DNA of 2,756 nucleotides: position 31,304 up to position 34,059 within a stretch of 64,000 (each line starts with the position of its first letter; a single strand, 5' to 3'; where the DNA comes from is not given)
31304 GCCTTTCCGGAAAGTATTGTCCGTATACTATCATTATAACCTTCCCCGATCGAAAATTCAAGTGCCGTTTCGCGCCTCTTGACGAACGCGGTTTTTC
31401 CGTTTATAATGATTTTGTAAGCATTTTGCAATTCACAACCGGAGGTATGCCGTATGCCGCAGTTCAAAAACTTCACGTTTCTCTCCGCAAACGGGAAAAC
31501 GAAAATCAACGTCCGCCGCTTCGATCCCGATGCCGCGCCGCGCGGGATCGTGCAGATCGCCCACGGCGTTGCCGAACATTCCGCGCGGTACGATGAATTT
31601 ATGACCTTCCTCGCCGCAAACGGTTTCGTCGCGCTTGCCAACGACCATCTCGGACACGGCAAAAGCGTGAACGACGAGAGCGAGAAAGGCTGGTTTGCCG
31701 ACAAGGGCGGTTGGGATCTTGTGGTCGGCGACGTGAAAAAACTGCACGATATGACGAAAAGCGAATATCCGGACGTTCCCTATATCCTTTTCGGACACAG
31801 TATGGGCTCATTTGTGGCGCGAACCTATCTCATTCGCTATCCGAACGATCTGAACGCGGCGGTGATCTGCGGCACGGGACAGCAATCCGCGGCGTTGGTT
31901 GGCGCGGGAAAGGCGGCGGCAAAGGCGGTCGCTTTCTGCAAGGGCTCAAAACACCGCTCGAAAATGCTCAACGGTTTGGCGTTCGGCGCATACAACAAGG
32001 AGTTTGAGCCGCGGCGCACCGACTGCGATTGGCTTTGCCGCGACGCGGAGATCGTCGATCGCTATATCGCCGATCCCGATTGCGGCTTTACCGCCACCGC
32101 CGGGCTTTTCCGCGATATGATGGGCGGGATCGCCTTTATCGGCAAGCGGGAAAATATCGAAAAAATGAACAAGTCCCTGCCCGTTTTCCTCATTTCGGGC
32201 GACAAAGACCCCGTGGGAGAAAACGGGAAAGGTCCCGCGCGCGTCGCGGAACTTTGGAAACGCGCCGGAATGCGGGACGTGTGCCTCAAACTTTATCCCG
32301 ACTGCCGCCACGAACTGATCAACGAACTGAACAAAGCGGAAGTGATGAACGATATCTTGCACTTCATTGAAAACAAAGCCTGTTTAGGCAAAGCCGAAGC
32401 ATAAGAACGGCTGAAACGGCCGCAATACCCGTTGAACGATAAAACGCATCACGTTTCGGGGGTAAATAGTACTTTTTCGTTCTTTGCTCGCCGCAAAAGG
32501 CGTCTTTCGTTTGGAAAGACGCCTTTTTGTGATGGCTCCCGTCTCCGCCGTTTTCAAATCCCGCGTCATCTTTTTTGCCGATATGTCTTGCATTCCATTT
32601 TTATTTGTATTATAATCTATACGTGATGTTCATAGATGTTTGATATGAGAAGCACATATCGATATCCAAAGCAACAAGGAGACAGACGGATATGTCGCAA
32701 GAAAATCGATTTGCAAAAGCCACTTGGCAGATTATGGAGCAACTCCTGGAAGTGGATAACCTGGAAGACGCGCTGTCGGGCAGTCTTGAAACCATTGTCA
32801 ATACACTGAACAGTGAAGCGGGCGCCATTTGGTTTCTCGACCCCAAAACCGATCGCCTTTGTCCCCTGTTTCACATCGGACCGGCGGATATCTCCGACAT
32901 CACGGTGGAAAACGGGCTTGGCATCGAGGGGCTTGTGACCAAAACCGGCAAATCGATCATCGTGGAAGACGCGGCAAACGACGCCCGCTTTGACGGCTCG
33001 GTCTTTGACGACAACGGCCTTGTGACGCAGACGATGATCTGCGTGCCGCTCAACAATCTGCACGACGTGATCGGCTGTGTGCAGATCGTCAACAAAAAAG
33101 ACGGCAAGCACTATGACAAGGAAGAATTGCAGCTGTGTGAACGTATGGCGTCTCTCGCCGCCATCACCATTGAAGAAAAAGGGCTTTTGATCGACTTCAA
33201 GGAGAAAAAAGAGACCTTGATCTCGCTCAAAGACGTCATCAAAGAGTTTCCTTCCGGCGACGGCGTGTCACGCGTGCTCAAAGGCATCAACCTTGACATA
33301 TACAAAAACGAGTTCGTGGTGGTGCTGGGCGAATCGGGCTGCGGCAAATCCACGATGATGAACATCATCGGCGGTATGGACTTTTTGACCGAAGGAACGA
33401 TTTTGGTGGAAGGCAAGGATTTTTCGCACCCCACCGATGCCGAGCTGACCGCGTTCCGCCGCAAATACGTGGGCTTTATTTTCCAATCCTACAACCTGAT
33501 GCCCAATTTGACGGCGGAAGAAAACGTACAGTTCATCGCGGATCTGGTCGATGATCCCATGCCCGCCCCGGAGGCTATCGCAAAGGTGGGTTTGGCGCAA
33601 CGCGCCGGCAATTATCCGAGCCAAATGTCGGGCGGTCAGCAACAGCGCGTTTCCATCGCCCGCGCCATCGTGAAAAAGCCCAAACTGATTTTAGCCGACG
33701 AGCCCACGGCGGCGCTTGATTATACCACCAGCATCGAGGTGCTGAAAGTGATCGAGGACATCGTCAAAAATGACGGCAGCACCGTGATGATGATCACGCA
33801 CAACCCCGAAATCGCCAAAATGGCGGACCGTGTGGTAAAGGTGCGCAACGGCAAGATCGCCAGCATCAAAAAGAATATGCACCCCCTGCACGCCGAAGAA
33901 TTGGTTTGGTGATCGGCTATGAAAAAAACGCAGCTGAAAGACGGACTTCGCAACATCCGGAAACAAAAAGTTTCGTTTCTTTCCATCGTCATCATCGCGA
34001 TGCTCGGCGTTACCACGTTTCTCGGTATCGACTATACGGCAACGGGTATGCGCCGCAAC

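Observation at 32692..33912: ABC ATPase carrying an N-terminal GAF small-molecule-sensing domain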

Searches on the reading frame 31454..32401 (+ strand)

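Call 3: search_protein_families(library=pfam, proteins=[window:31454-32401:+], max_evalue=0.01)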
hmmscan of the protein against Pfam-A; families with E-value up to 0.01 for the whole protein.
window:31454-32401:+ (316 aa): 4 families
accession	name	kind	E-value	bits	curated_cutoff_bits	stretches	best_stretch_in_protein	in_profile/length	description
PF12146.15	Hydrolase_4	-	1.2e-49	169.2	27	1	28-292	2-238/239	Serine aminopeptidase, S33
PF00561.26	Abhydrolase_1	-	1.8e-12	47.9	25.8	1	35-141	5-102/245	alpha/beta hydrolase fold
PF12697.13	Abhydrolase_6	-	1.7e-06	29.3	26.3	1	36-291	4-208/217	Alpha/beta hydrolase family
PF10230.15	LIDHydrolase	-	0.006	16.8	27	1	46-141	18-119/262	Lipid-droplet associated hydrolase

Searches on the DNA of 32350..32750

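Call 75: search_rna_families(source=window, start=32350, end=32750, threshold=evalue, max_evalue=1)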
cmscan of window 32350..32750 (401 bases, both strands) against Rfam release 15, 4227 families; matches with E-value up to 1: 1.
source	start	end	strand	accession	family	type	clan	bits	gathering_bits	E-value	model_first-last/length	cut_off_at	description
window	32492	32531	+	RF03360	mir-3156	Gene; miRNA;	-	17.6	76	0.92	1-77/77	no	mir-3156 microRNA precursor family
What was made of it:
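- Tried and rejected: No Rfam family matched the 5' UTR (call 75), so there is no riboswitch.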

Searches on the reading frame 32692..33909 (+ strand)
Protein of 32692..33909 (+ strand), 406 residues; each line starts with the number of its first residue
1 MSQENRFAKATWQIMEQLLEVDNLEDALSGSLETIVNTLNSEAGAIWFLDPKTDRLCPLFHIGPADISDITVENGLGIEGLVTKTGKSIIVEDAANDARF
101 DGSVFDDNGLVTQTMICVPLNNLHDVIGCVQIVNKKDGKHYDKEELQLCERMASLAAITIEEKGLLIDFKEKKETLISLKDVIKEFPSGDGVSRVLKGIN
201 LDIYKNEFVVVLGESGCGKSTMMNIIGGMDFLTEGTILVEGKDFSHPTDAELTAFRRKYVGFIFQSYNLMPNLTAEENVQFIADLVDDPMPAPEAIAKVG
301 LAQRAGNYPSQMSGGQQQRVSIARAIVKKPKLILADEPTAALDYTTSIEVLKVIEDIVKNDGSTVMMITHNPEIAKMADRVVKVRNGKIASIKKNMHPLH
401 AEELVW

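Call 3: search_protein_families(library=pfam, proteins=[window:32692-33909:+], max_evalue=0.01)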
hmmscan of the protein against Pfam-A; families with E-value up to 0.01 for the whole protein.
window:32692-33909:+ (406 aa): 6 families
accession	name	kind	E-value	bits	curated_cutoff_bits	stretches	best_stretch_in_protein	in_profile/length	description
PF00005.33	ABC_tran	-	3.8e-34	118.6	25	1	196-340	1-137/137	ABC transporter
PF13185.12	GAF_2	-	2.6e-13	50.8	28.6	1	23-161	3-136/136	GAF domain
PF01590.32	GAF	-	1.8e-10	41.9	22.4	1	23-160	1-133/133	GAF domain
PF13492.12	GAF_3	-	7e-08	33.4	27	1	23-161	1-128/129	GAF domain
PF02463.25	SMC_N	-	6.3e-07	29.5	40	1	303-386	128-213/220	RecF/RecN/SMC N terminal domain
PF03193.22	RsgA_GTPase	-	0.0024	18.2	30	1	204-230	104-130/174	RsgA GTPase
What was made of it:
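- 32758..33174 (+): GAF domain, residues 23-161. It is preceded by helix 3-19. Its last helix, 143-163, leads through a linker (164-175) into the NBD. Pfam E 2.6e-13 (call 3).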

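Call 4: search_protein_families(library=ncbifam, proteins=[window:32692-33909:+], max_evalue=0.01)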
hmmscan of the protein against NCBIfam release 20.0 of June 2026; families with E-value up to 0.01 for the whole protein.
window:32692-33909:+ (406 aa): 194 families (the best 25 are shown)
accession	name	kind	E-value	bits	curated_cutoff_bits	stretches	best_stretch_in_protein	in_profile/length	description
NF007826.0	PRK10535.1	equivalog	1.1e-60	205.6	966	1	175-392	3-224/648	macrolide ABC transporter ATP-binding protein/permease MacB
TIGR02982.1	heterocyst_DevA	subfamily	6.2e-60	202.5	295.8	1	177-389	2-219/220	ABC exporter ATP-binding subunit, DevA family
TIGR02211.1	LolD_lipo_ex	equivalog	1.3e-54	185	307.75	1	177-390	2-220/221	lipoprotein-releasing ABC transporter ATP-binding protein LolD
NF038007.1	ABC_ATP_DarD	equivalog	8.5e-52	175.8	375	1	179-389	4-218/218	darobactin export ABC transporter ATP-binding protein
TIGR03608.1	L_ocin_972_ABC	subfamily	1.2e-51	175.1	254.85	1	182-384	4-206/206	putative bacteriocin export ABC transporter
TIGR03265.1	PhnT2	equivalog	9.8e-51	173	457.7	1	177-392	5-216/353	putative 2-aminoethylphosphonate ABC transporter ATP-binding protein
TIGR02673.1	FtsE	equivalog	1.6e-50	171.8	264.85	1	177-387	2-213/214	cell division ATP-binding protein FtsE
NF007027.0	PRK09493.1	equivalog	4e-50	170.4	379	1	176-391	1-216/240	glutamine ABC transporter ATP-binding protein GlnQ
TIGR02315.1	ABC_phnC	equivalog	7.6e-49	166.3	266.1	1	177-390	2-225/243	phosphonate ABC transporter ATP-binding protein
NF006987.0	PRK09452.1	equivalog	1.9e-46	158.4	482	1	170-392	11-229/378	spermidine/putrescine ABC transporter ATP-binding protein PotA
NF008639.0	PRK11629.1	equivalog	4.7e-44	150.5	360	1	174-390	4-225/234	lipoprotein-releasing ABC transporter ATP-binding protein LolD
NF007879.0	PRK10584.1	equivalog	4.9e-44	150.7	336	1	174-390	4-225/228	putative ABC transporter ATP-binding protein YbbA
TIGR01186.1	proV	subfamily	5.2e-44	150.8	326.6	1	191-392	4-211/363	betaine/proline/choline family ABC transporter ATP-binding protein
NF043075.1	MMSYN1_0197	equivalog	3.5e-43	147.9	550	1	176-392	2-214/341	spermidine/putrescine ABC transporter ATP-binding protein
NF040933.2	ABC_arch_GlcV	equivalog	4.3e-43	147.5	450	1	177-395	3-226/357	glucose ABC transporter ATP-binding protein GlcV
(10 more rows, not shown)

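Call 5: find_homologous_proteins(query=window:32692-33909:+, max_evalue=1e-10)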
Query window:32692-33909:+ (406 aa): 7991 proteins with E <= 1e-10 among 8000 candidates; the best 120 are listed.
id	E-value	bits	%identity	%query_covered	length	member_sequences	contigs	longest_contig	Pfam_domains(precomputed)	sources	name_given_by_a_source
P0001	2.7e-264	894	99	100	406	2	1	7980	PF13185.13,PF01590.33,PF00005.34,PF13492.13,PF02463.26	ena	-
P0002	4.7e-233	791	86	100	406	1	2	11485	PF13185.13,PF01590.33,PF00005.34,PF13492.13,PF02463.26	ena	-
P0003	1.1e-232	790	86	100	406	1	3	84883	PF13185.13,PF01590.33,PF00005.34,PF13492.13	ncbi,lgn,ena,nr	ncbi:MAG: ATP-binding cassette domain-containing protein [Clostridia bacterium]|nr:ATP-binding casse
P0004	2.5e-232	789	86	100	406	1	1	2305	PF13185.13,PF01590.33,PF00005.34,PF13492.13,PF02463.26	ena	-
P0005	4.1e-232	788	87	100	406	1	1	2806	PF13185.13,PF01590.33,PF00005.34,PF13492.13,PF02463.26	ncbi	-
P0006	4.4e-232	788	86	100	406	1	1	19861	PF13185.13,PF01590.33,PF00005.34,PF13492.13,PF02463.26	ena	-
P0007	4.5e-232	788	86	100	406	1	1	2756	PF13185.13,PF01590.33,PF00005.34,PF13492.13,PF02463.26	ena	-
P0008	5.0e-232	788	87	100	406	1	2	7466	PF13185.13,PF01590.33,PF00005.34,PF13492.13,PF02463.26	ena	-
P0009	5.9e-232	787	85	100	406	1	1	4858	PF13185.13,PF01590.33,PF00005.34,PF13492.13,PF02463.26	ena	-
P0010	7.9e-232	787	87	100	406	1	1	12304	PF13185.13,PF01590.33,PF00005.34,PF13492.13,PF02463.26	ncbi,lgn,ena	-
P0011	1.0e-231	787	86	100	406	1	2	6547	PF13185.13,PF01590.33,PF00005.34,PF13492.13,PF02463.26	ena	-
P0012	1.1e-231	787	85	100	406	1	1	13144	PF13185.13,PF01590.33,PF00005.34,PF13492.13,PF02463.26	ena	-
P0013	1.1e-231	787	85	100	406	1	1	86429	PF13185.13,PF01590.33,PF00005.34,PF13492.13,PF02463.26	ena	-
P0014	1.4e-231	786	85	100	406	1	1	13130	PF13185.13,PF01590.33,PF00005.34,PF13492.13,PF02463.26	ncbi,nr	ncbi:MAG: ATP-binding cassette domain-containing protein [Clostridia bacterium]|nr:ATP-binding casse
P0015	1.5e-231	786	85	100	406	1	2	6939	PF13185.13,PF01590.33,PF00005.34,PF13492.13,PF02463.26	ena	-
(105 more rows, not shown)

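Call 8: find_related_loci(query=window:32692-33909:+, collection=genome_contigs, flank=10000)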
Query window:32692-33909:+ (406 aa) in genome_contigs; peptide patterns used: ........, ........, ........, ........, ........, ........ (x = any residue, [..] = any of these).
397 stretches matched a pattern; 322 encode a relative of the query (tblastn E <= 1e-3); the best 80 are kept; 80 distinct loci.
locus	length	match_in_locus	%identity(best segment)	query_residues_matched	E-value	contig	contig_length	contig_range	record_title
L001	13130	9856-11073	85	1-406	0e+0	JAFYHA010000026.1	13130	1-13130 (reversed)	MAG: Clostridia bacterium isolate RGIG7083 Sheep_Rumen.Co__c683063, whole genome shotgun sequence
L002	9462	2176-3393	86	1-406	0e+0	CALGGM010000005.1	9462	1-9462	MAG TPA_asm: uncultured Clostridia bacterium isolate ERR1278103_bin.119_CONCOCT_v1.1_MAG genome assembly, contig: ERZ841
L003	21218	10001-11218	85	1-406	0e+0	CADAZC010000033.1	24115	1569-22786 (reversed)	MAG: uncultured Clostridiales bacterium isolate RUG13758 genome assembly, contig: RUG13758_asm_33, whole genome shotgun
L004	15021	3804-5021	87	1-406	0e+0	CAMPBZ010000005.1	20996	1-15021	MAG: uncultured Clostridia bacterium isolate SRR873610_bin.107_metaWRAP_v1.3_MAG genome assembly, contig: NODE_4373_leng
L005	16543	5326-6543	85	1-406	0e+0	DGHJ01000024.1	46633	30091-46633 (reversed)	MAG TPA_asm: Oscillospiraceae bacterium UBA3851 UBA3851_contig_14180, whole genome shotgun sequence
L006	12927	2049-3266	86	1-406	0e+0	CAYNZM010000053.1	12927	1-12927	MAG TPA_asm: uncultured Oscillospiraceae bacterium isolate SRP315200_co1_272 genome assembly, contig: NODE_10274_length_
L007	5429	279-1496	85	1-406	0e+0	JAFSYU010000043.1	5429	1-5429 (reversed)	MAG: Clostridia bacterium isolate RGIG3597 Goat_Rumen.Co__c2166600, whole genome shotgun sequence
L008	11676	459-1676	84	1-406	0e+0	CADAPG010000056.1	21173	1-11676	MAG: uncultured Clostridiales bacterium isolate RUG13494 genome assembly, contig: RUG13494_asm_56, whole genome shotgun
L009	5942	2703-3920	85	1-406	0e+0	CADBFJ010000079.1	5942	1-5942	MAG: uncultured Ruminococcus sp. isolate RUG13915 genome assembly, contig: RUG13915_asm_79, whole genome shotgun sequenc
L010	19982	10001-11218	84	1-406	0e+0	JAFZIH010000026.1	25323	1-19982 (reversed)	MAG: Clostridia bacterium isolate RGIG7792 Water_buffalos_Reticulum-1__c109876, whole genome shotgun sequence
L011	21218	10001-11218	85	1-406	0e+0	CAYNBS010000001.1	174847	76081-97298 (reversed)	MAG TPA_asm: uncultured Oscillospiraceae bacterium isolate binchicken_co353_365 genome assembly, contig: NODE_40_length_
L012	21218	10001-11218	84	1-406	0e+0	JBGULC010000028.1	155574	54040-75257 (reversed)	MAG: Christensenellales bacterium isolate ruminal_MAG_266 ruminal_MAG_266_contig_0028, whole genome shotgun sequence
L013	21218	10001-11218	84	1-406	0e+0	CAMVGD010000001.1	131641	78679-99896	MAG TPA_asm: uncultured Clostridia bacterium isolate SRR8387719_bin.3_metaWRAP_v1.3_MAG genome assembly, contig: ERZ1420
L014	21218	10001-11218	84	1-406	0e+0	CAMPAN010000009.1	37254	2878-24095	MAG: uncultured Clostridia bacterium isolate SRR873608_bin.130_metaWRAP_v1.3_MAG genome assembly, contig: NODE_2610_leng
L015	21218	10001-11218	85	1-406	0e+0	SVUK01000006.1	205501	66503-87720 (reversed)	MAG: Oscillospiraceae bacterium isolate SIG719 k141_71928, whole genome shotgun sequence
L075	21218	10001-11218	77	1-406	0e+0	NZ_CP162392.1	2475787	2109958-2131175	Ruminococcus sp. JL13D9 chromosome, complete genome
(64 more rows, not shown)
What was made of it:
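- Checked: In addition, 79 of the 80 best species-representative genomes encode residues 1-406 in one frame (call 8).
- The gene is present in at least 79 species genomes (call 8).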

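Call 15: search_protein_families(library=pfam, proteins=[L075:7623-7916:+, L075:7916-8344:+, L075:8340-9959:+, L075:10001-11218:+, L075:11241-14558:+, L075:6140-7354:-, L075:15298-17451:+, L015:14545-16005:+, L015:14041-14505:+], max_evalue=0.01)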
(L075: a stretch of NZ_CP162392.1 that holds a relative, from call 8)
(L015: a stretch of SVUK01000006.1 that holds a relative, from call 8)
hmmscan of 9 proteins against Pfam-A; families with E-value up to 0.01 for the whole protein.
L075:7623-7916:+ (98 aa): 2 families
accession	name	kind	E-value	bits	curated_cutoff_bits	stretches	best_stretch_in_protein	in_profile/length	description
PF01740.26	STAS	-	1.9e-15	56.9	22.6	1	4-97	4-99/106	STAS domain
PF13466.11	STAS_2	-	2.1e-06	28.3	29.2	1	14-91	1-79/80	STAS domain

L075:7916-8344:+ (143 aa): 1 family
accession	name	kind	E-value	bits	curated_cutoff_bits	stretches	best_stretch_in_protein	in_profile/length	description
PF13581.12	HATPase_c_2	-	3.4e-23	82.5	27.4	1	6-133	1-127/127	Histidine kinase-like ATPase domain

L075:8340-9959:+ (540 aa): 2 families
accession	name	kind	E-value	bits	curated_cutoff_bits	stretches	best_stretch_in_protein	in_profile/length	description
PF07228.17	SpoIIE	-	5.5e-47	160.6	25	1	337-527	1-188/192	Stage II sporulation protein E (SpoIIE)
PF00672.30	HAMP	-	2.9e-05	24.7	25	1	221-265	6-47/53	HAMP domain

L075:10001-11218:+ (406 aa): 7 families
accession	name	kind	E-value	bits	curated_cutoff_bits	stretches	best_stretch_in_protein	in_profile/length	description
PF00005.33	ABC_tran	-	4e-33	115.4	25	1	196-340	1-137/137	ABC transporter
PF13185.12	GAF_2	-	4.1e-13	50.1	28.6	1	23-161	3-136/136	GAF domain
PF01590.32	GAF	-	8.9e-11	42.9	22.4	1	23-160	1-133/133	GAF domain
PF13492.12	GAF_3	-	5e-09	37.1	27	1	23-161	1-128/129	GAF domain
PF02463.25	SMC_N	-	1.5e-05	25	40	1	308-386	133-213/220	RecF/RecN/SMC N terminal domain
PF03193.22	RsgA_GTPase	-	0.00014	22.2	30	1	157-237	57-137/174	RsgA GTPase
PF13401.12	AAA_22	-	0.0041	17.9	27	0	206-227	5-26/130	AAA domain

L075:11241-14558:+ (1106 aa): 8 families
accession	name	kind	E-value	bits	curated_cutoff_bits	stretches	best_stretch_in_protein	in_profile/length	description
PF02687.27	FtsX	-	2.1e-19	70.2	25.5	2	985-1089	2-109/120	FtsX-like permease C-terminal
PF12704.14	MacB_PCD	-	3.2e-05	24.8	27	1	44-175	33-157/207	MacB-like periplasmic core domain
PF07926.17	TPR_MLP1_2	-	0.00023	21.6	36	0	223-332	10-117/129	TPR/MLP1/MLP2-like protein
PF21007.2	FBF1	-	0.00042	19.4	45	2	312-403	312-406/524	Fas-binding factor 1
PF05335.18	DUF745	-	0.0018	18.5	33.3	1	281-398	64-181/183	Protein of unknown function (DUF745)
PF02601.20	Exonuc_VII_L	-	0.0053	16.7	35.9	0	253-380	142-267/315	Exonuclease VII, large subunit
PF00038.26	Filament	-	0.0059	16.7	40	0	341-434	195-287/313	Intermediate filament protein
PF05701.16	WEMBL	-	0.0083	15.3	35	1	224-416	246-439/562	Weak chloroplast movement under blue light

L075:6140-7354:- (404 aa): 2 families
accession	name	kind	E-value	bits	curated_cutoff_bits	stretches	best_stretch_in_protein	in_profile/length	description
PF01554.23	MatE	-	3.8e-10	40.1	24.9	1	69-207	14-149/161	MatE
PF13581.12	HATPase_c_2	-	7.8e-07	29.6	27.4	1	282-394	3-117/127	Histidine kinase-like ATPase domain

L075:15298-17451:+ (718 aa): 2 families
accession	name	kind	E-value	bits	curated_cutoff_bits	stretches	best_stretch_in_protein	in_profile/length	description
PF13306.12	LRR_5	-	1.1e-64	216.4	27.7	3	103-227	2-123/127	BspA type Leucine rich repeat region (6 copies)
PF13855.12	LRR_8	-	0.00042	20.4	27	0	100-143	12-56/61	Leucine rich repeat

L015:14545-16005:+ (487 aa): 1 family
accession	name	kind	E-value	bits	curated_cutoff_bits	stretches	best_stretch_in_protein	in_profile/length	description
PF07228.17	SpoIIE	-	2.4e-49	168.3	25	1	292-483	1-191/192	Stage II sporulation protein E (SpoIIE)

L015:14041-14505:+ (155 aa): 2 families
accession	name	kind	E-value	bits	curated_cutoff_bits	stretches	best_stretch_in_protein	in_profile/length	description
PF01740.26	STAS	-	1.9e-12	47.3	22.6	1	64-154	6-99/106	STAS domain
PF13466.11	STAS_2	-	9.1e-11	42.2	29.2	1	74-148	4-79/80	STAS domain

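Call 37: predict_structure(alignment_id=A2)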
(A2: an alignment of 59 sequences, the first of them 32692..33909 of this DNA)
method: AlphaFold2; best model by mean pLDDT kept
length: 406 residues; sequences in the alignment: 59
mean_pLDDT: 87.4   pTM: 0.80
mean pLDDT of the five models: 87.4, 86.8, 86.1, 84.4, 83.2
residues with pLDDT >= 90: 213; 70-90: 168; 50-70: 19; < 50: 6
segments of 3 or more residues with pLDDT < 50: 102-107
pLDDT, mean of each block of 10 residues (from residue 1): 78 84 82 92 90 85 76 83 91 79 48 89 87 90 93 90 72 85 90 89 93 87 93 93 91 90 81 96 92 96 96 93 94 92 90 92 91 91 86 86 87
secondary structure, 60 per line:
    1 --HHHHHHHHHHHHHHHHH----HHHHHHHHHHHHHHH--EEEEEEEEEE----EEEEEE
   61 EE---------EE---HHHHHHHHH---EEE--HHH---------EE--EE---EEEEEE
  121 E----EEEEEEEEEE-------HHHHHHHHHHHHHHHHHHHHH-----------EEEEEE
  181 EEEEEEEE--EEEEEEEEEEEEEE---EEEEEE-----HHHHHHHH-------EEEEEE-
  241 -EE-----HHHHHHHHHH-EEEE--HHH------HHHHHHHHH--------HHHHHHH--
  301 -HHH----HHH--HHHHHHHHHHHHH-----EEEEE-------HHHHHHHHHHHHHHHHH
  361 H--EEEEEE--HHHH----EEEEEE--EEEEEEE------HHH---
elements in order: H3-19 H24-38 E41-50 E55-62 H77-85 E89-91 E115-121 E126-135 H143-163 E175-188 E191-204 E208-213 H219-226 E234-239 H249-258 E260-263 H275-283 H292-298 H314-326 E332-336 H344-361 E364-369 H372-375 E380-385 E388-394

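Call 40: fold_search(model_id=the predicted structure, library=pdb)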
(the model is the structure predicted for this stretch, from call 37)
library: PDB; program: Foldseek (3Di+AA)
matches with E <= 10: 1938; with E <= 0.001: 1660
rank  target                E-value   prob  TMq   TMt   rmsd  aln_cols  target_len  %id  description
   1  5lj9_A                6.5e-28  1.00  0.52  0.91   2.1       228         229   44  Structure of the E. coli MacB ABC domain (C2221) (released 2017-11-15)
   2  5lj9_B                1.6e-27  1.00  0.51  0.90   1.8       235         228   42  Structure of the E. coli MacB ABC domain (C2221) (released 2017-11-15)
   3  5lja                  1.9e-26  1.00  0.52  0.91   2.0       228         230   44  Structure of the E. coli MacB ABC domain (P6122) (released 2017-11-15)
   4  8g4c_B                4.8e-26  1.00  0.52  0.84   2.0       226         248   32  BceABS ATPgS high res TM (released 2023-06-21)
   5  5gko_A                5.1e-26  1.00  0.53  0.34   2.8       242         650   40  Crystal structure of tripartite-type ABC transporter, MacB from Acinetobacter baumannii (released 2017-11-15)
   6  3tif_B                1.2e-25  1.00  0.51  0.87   2.3       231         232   38  Dimeric structure of a post-hydrolysis state of the ATP-binding cassette MJ0796 bound to ADP and Pi (released 2012-03-21)
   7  5lj7_B                1.5e-25  1.00  0.50  0.35   2.9       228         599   38  Structure of Aggregatibacter actinomycetemcomitans MacB bound to ATP (P21) (released 2017-11-15)
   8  5lil_B                2.8e-25  1.00  0.50  0.34   2.9       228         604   38  Structure of Aggregatibacter actinomycetemcomitans MacB bound to ATPyS (P21) (released 2017-11-15)
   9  5lj6                  2.9e-25  1.00  0.50  0.34   2.9       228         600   38  Structure of Aggregatibacter actinomycetemcomitans MacB bound to ATPyS (P6522) (released 2017-11-15)
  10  8g4d_B                3.1e-25  1.00  0.53  0.85   2.7       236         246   31  BceABS ATPgS tilted BceS (released 2023-06-21)
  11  5lil_A                3.3e-25  1.00  0.51  0.34   2.6       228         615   39  Structure of Aggregatibacter actinomycetemcomitans MacB bound to ATPyS (P21) (released 2017-11-15)
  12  5xu1_B                3.5e-25  1.00  0.51  0.90   1.8       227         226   41  Structure of a non-canonical ABC transporter from Streptococcus pneumoniae R6 (released 2018-01-24)
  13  3tif_A                5.6e-25  1.00  0.50  0.85   2.7       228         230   38  Dimeric structure of a post-hydrolysis state of the ATP-binding cassette MJ0796 bound to ADP and Pi (released 2012-03-21)
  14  1l2t_A                6.4e-25  1.00  0.51  0.87   2.2       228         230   39  Dimeric Structure of MJ0796, a Bacterial ABC Transporter Cassette (released 2002-07-24)
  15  1l2t_B                1.0e-24  1.00  0.51  0.86   2.5       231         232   38  Dimeric Structure of MJ0796, a Bacterial ABC Transporter Cassette (released 2002-07-24)
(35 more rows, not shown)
